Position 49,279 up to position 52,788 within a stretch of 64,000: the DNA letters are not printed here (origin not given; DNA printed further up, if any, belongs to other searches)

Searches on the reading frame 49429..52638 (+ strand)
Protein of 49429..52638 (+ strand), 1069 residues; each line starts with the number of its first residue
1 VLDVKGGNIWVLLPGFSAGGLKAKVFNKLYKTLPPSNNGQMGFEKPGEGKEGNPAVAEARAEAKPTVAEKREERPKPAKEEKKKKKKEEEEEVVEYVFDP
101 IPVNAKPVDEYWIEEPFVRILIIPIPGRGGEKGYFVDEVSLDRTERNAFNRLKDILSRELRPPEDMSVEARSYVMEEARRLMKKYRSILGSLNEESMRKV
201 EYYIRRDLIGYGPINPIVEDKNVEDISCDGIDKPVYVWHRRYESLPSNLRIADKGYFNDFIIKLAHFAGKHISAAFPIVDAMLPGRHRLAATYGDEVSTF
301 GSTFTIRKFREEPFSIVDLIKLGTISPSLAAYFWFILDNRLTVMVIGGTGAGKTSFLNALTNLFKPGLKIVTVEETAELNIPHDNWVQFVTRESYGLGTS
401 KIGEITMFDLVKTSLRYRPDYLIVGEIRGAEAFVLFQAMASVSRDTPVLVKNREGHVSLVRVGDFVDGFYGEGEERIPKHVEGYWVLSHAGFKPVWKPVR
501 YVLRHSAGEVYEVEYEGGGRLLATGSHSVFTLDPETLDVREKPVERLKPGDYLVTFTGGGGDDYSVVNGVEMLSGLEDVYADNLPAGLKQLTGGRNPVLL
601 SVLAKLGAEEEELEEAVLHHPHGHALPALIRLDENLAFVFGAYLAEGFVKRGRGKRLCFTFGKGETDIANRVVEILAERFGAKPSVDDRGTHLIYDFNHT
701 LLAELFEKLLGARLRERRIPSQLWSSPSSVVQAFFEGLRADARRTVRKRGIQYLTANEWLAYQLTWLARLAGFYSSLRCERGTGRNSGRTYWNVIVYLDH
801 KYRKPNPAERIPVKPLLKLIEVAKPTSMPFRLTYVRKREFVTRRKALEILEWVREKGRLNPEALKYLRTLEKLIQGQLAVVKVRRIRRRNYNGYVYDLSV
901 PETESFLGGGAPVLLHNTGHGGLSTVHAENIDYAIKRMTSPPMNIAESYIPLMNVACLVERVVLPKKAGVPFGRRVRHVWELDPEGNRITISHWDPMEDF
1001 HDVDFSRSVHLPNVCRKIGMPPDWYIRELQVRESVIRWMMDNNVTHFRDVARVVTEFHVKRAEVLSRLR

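Call 8: search_protein_families(library=pfam, proteins=[window:49429-52638:+], max_evalue=0.0001)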
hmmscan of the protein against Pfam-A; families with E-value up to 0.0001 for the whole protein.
window:49429-52638:+ (1069 aa): 2 families
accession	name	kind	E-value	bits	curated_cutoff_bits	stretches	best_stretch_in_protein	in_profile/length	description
PF00437.27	T2SSE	-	1e-28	100.5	24.9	1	236-440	26-234/370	Type II/IV secretion system protein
PF14890.11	Intein_splicing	-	3.2e-17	63.2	35.8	1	461-917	11-155/155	Intein splicing domain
